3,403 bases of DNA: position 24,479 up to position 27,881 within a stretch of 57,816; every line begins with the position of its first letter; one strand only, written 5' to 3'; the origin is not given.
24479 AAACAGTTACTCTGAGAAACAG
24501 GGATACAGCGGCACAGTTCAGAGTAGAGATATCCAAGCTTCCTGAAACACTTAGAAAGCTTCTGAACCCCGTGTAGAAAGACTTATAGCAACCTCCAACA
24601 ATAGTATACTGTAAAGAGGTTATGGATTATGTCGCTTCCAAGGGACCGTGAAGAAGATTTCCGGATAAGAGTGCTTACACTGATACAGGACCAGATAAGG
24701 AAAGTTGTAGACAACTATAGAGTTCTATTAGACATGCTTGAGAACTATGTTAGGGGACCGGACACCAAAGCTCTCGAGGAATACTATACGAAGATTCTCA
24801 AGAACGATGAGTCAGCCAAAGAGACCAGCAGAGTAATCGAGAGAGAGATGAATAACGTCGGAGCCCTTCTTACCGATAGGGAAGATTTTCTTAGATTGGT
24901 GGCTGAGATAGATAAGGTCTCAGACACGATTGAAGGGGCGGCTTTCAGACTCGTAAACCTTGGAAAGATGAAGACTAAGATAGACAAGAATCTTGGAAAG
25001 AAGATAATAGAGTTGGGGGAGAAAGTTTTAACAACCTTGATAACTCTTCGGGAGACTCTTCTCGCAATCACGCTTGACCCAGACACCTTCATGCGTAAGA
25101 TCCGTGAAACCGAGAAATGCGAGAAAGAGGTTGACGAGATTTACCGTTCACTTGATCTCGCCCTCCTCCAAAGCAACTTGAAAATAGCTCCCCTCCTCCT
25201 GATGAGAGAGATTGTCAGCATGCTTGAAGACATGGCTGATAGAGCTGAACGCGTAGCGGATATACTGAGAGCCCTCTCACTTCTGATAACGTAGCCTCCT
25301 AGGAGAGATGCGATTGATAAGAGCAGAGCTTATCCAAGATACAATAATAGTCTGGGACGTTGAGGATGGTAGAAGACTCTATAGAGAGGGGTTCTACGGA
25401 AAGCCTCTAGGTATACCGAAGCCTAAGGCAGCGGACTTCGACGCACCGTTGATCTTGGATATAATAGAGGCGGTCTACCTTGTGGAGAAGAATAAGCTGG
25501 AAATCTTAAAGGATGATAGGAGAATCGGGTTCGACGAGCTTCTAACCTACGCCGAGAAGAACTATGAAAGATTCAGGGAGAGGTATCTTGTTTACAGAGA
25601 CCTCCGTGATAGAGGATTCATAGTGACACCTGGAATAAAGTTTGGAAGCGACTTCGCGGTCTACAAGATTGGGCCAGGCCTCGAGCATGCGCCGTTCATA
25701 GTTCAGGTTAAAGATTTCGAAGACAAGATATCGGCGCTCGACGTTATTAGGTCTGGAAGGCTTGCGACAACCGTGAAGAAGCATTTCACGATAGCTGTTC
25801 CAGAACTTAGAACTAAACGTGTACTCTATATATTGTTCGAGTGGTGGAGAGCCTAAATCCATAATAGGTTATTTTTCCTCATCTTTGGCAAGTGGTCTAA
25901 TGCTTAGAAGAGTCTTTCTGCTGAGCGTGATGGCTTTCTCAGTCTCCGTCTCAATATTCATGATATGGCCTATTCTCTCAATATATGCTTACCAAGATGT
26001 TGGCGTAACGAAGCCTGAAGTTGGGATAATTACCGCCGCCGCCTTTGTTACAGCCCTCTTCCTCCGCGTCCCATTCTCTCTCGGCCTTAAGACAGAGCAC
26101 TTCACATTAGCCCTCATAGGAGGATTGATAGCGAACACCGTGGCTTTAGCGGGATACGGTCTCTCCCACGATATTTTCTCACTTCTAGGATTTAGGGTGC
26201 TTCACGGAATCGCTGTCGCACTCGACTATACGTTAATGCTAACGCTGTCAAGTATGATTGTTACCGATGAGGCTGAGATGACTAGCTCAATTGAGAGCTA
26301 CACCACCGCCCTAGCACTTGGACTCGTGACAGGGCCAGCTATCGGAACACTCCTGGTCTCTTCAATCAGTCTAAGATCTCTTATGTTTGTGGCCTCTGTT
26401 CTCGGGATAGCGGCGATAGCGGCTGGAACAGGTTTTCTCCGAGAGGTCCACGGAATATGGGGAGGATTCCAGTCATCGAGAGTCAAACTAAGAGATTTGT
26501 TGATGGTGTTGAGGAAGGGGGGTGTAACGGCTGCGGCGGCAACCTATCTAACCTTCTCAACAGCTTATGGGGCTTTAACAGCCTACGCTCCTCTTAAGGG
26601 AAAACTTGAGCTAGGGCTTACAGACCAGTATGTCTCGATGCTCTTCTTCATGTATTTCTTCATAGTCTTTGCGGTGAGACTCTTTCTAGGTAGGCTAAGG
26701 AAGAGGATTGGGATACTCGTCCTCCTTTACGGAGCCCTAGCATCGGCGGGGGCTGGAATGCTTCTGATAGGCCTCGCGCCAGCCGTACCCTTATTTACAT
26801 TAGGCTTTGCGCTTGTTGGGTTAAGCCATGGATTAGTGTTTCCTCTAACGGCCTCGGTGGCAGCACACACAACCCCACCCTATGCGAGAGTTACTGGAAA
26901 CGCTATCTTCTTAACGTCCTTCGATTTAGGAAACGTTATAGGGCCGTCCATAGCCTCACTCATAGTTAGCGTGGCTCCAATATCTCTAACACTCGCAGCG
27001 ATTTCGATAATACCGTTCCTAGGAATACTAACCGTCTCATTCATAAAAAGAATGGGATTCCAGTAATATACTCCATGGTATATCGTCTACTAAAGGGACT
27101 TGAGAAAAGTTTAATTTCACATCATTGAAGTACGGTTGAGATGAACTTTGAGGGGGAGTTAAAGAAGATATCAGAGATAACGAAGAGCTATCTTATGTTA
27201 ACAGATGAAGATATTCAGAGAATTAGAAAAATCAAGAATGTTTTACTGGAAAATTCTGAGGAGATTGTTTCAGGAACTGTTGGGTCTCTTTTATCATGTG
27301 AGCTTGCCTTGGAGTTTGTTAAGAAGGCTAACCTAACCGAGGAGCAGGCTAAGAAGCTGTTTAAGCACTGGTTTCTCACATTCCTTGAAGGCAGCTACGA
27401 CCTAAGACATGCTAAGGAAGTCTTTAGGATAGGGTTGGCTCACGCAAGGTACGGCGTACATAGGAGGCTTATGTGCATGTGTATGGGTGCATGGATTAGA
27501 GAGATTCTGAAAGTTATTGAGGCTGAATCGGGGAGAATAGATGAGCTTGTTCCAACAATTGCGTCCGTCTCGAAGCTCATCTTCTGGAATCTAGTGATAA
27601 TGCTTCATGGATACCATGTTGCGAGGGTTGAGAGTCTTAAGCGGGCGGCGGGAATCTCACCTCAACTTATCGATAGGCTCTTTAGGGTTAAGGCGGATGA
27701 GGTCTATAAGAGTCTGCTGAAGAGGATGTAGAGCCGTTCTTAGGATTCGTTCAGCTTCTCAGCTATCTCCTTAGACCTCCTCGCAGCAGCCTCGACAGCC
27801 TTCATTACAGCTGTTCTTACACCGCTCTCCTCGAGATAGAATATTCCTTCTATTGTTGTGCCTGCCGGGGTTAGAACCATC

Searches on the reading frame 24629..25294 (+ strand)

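Call 52: search_protein_families(library=pfam, proteins=[window:24629-25294:+], max_evalue=0.0001)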
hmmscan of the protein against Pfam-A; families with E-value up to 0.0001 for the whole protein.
window:24629-25294:+ (221 aa): 1 family
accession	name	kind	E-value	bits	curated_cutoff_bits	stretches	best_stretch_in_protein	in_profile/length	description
PF01865.21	PhoU_div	-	5e-19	69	24.4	1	17-216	11-211/214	Protein of unknown function DUF47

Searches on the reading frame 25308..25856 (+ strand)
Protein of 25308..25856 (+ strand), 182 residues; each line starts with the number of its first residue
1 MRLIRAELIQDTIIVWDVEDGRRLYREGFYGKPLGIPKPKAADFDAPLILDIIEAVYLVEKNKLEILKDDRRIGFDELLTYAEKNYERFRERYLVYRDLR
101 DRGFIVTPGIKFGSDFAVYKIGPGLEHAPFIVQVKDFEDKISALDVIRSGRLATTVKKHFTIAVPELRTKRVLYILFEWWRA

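Call 52: search_protein_families(library=pfam, proteins=[window:25308-25856:+], max_evalue=0.0001)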
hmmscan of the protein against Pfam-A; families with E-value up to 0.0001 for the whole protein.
window:25308-25856:+ (182 aa): 2 families
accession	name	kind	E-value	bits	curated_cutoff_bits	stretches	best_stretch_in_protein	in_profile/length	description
PF01974.23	tRNA_int_endo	-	1.2e-27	96.3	27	1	89-166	1-78/85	tRNA intron endonuclease, catalytic C-terminal domain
PF02778.19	tRNA_int_endo_N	-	4.7e-20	71.3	21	1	5-79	2-67/67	tRNA intron endonuclease, N-terminal domain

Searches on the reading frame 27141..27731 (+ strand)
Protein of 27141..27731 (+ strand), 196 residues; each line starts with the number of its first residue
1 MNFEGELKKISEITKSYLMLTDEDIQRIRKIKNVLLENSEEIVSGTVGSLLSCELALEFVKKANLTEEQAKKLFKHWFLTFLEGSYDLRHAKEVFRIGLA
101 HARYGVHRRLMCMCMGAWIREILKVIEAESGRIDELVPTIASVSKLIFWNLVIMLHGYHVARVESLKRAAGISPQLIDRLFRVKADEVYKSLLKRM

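Call 52: search_protein_families(library=pfam, proteins=[window:27141-27731:+], max_evalue=0.0001)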
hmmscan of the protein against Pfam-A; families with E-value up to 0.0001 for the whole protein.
window:27141-27731:+ (196 aa): 1 family
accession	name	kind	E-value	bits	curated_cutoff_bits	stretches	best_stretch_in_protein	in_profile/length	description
PF11563.14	Protoglobin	-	3.4e-16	60.1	25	1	14-159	8-153/158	Protoglobin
